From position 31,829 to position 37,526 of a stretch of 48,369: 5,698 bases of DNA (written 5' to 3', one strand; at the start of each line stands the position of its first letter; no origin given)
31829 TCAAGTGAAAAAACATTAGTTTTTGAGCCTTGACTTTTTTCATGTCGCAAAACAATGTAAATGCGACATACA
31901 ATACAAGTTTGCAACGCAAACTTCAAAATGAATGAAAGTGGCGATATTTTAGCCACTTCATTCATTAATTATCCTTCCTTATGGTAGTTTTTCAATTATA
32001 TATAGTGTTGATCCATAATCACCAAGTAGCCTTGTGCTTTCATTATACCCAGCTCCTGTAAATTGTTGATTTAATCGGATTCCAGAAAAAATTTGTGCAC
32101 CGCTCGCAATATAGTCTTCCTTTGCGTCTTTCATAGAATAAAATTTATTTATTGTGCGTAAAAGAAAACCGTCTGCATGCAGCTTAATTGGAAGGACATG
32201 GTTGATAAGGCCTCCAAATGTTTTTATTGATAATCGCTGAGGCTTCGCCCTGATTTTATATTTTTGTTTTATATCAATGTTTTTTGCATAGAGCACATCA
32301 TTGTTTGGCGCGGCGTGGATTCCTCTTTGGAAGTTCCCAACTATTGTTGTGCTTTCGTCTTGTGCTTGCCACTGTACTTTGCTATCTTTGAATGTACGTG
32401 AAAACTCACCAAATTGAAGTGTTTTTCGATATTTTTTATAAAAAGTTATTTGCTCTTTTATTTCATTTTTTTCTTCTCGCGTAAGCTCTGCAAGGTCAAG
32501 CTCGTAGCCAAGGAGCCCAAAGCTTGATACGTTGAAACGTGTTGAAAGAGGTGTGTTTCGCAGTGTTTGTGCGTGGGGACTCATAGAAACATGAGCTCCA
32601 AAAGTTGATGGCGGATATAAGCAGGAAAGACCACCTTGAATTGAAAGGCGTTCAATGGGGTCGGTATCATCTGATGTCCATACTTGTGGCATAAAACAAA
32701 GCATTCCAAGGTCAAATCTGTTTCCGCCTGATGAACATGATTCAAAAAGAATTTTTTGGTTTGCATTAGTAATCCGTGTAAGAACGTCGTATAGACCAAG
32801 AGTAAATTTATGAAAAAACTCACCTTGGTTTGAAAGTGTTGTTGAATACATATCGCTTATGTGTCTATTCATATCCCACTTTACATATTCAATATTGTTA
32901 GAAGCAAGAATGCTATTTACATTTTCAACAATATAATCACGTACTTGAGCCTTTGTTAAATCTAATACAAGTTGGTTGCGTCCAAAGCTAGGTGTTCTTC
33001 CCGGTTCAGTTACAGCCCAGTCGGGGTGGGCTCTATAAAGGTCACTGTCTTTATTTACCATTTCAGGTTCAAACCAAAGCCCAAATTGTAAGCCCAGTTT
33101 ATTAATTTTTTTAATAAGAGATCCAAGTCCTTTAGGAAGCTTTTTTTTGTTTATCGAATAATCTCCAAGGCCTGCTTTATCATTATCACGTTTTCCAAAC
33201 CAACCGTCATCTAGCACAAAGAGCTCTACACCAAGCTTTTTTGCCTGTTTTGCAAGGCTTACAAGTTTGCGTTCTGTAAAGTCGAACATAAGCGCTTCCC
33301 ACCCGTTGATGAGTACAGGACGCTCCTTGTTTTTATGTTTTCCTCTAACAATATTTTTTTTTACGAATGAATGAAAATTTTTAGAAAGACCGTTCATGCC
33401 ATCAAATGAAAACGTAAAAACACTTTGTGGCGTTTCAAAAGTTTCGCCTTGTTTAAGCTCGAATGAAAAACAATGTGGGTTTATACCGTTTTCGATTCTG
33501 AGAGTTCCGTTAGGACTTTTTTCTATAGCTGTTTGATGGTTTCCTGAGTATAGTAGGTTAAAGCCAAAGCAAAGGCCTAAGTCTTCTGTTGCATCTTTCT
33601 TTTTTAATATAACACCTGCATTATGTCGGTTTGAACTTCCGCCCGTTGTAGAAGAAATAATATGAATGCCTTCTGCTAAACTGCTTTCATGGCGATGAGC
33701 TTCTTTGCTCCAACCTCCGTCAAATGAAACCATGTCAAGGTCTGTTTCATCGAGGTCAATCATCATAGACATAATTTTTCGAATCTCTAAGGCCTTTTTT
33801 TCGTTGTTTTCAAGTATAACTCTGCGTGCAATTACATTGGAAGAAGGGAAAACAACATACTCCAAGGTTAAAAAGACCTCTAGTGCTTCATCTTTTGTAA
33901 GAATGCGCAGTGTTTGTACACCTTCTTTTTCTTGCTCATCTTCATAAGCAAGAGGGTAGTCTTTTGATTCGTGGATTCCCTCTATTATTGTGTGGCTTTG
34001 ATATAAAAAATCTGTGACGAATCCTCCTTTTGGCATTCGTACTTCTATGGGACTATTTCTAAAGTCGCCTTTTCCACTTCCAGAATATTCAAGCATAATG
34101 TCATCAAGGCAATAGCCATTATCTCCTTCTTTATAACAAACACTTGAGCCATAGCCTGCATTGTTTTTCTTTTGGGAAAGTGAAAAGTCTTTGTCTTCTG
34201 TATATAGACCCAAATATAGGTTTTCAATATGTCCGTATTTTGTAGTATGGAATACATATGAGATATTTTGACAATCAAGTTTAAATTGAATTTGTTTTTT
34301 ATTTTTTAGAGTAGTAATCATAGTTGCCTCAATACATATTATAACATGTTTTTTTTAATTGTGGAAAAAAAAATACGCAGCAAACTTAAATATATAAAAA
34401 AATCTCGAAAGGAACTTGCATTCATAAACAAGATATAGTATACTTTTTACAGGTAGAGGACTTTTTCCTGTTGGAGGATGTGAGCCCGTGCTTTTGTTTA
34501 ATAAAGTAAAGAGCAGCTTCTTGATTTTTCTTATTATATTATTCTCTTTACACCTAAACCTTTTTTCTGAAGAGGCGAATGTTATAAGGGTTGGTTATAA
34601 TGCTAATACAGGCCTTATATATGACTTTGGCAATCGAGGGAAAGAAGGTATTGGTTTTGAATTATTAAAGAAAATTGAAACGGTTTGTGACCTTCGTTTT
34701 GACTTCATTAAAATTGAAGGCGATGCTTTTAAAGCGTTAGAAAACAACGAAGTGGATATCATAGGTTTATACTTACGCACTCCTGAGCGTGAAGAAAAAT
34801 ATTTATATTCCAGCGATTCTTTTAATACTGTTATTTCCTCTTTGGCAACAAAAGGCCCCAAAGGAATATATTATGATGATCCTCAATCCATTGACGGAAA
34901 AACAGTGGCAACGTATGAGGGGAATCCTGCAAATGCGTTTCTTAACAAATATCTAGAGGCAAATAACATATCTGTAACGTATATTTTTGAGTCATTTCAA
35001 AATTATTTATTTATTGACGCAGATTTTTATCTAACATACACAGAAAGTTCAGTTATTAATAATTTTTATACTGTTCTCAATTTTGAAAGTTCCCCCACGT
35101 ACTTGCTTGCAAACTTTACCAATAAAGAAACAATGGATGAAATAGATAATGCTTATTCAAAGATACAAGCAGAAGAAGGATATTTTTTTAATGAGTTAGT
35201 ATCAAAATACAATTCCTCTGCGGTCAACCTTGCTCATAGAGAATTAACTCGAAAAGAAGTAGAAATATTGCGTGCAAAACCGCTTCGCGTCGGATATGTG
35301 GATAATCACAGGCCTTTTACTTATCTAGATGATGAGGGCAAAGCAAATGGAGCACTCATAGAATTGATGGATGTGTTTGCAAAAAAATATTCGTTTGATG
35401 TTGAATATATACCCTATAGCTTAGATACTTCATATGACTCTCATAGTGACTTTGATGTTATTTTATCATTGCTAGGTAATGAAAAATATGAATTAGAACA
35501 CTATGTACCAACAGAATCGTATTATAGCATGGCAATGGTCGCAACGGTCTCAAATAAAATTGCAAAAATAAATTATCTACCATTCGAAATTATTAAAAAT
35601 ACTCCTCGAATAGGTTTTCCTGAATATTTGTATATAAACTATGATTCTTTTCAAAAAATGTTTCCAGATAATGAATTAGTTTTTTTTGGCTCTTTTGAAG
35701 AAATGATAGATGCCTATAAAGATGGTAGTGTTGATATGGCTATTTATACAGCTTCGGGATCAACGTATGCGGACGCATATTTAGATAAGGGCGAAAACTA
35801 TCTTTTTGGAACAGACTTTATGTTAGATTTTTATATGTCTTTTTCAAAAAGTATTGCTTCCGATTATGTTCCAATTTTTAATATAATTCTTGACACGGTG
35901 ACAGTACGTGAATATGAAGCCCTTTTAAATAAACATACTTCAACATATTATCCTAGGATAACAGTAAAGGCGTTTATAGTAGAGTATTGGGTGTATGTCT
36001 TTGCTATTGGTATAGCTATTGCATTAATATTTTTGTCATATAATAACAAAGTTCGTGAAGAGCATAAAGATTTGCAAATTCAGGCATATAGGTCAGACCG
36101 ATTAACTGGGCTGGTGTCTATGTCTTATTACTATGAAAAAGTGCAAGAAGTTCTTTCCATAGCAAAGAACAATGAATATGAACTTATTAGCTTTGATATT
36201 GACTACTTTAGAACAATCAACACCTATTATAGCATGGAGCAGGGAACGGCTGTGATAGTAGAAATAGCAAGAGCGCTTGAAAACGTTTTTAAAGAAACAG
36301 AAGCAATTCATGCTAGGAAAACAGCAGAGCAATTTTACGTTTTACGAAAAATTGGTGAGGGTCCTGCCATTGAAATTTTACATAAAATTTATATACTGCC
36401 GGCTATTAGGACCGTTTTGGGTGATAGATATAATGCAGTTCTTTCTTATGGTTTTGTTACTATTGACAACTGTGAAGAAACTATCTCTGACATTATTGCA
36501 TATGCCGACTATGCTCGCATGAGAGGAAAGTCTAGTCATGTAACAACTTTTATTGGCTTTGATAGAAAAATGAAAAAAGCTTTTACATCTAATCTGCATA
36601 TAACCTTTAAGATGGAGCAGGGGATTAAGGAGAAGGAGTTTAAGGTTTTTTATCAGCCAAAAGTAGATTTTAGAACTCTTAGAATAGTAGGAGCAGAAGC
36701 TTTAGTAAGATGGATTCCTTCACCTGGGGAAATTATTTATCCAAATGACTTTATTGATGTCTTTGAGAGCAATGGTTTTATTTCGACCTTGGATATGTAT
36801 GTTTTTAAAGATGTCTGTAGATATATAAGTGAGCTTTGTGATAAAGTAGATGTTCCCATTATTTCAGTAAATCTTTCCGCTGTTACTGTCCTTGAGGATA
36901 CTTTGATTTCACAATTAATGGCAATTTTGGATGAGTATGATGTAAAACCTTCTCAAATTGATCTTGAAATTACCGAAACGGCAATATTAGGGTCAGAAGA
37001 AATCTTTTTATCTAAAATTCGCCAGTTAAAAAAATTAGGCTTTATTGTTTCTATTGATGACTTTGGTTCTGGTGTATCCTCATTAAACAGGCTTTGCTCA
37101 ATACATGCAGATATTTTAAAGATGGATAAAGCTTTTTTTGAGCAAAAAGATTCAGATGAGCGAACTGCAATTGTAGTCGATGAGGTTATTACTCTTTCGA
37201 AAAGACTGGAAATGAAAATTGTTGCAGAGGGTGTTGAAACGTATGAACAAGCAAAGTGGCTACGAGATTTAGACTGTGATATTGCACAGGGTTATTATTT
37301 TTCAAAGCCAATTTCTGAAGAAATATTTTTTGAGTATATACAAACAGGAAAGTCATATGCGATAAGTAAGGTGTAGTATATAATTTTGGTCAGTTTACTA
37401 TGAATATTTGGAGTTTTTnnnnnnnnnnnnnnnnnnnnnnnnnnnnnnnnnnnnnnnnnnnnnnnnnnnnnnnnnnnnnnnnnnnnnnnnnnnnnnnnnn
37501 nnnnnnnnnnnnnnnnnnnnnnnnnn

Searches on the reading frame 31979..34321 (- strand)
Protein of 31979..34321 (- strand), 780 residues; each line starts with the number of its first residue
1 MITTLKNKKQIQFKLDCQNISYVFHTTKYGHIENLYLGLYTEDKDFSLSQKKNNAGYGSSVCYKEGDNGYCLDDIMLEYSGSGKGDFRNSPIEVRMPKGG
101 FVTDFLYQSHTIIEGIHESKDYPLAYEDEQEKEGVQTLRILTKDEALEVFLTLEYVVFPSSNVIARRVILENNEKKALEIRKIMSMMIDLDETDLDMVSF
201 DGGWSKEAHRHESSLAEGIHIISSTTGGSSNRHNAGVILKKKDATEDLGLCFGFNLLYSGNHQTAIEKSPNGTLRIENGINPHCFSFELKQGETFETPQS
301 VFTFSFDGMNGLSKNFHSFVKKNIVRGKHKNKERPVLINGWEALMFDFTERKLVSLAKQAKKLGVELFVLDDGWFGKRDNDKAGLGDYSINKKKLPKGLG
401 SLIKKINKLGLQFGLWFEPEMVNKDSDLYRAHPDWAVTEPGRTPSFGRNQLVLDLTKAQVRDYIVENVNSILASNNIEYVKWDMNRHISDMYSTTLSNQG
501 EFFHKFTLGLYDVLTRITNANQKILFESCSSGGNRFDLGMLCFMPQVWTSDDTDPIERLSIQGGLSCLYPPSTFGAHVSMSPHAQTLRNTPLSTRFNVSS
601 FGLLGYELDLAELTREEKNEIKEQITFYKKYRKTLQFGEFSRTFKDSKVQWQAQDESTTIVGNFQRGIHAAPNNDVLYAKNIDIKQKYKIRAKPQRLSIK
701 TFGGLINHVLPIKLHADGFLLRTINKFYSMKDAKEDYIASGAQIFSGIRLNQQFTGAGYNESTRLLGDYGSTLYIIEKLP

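Call 35: search_protein_families(library=pfam, proteins=[window:31979-34321:-], max_evalue=0.001)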
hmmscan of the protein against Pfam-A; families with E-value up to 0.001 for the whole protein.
window:31979-34321:- (780 aa): 4 families
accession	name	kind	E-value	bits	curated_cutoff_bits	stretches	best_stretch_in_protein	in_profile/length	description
PF02065.24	Melibiase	-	9.4e-147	489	27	1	294-638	1-347/347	Melibiase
PF16875.11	Glyco_hydro_36N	-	1.1e-69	235.2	27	1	30-290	1-253/253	Glycosyl hydrolase family 36 N-terminal domain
PF01055.32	Glyco_hydro_31_2nd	-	5.9e-05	23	23.5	1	360-494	33-166/328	Glycosyl hydrolases family 31 TIM-barrel domain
PF02638.21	GHL10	-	9.7e-05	22.1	27.9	1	399-483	72-161/311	Glycosyl hydrolase-like 10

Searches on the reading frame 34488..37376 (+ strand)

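Call 35: search_protein_families(library=pfam, proteins=[window:34488-37376:+], max_evalue=0.001)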
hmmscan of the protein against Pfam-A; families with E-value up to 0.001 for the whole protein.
window:34488-37376:+ (962 aa): 3 families
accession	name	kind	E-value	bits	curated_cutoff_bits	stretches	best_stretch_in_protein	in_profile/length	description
PF00563.25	EAL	-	5.1e-61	206.5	31.3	1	710-941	5-236/236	EAL domain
PF00497.25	SBP_bac_3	-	1.1e-15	58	26.4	2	266-358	1-94/132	Bacterial extracellular solute-binding proteins, family 3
PF00990.26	GGDEF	-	4.3e-11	43.3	23.8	1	536-682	3-156/161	Diguanylate cyclase, GGDEF domain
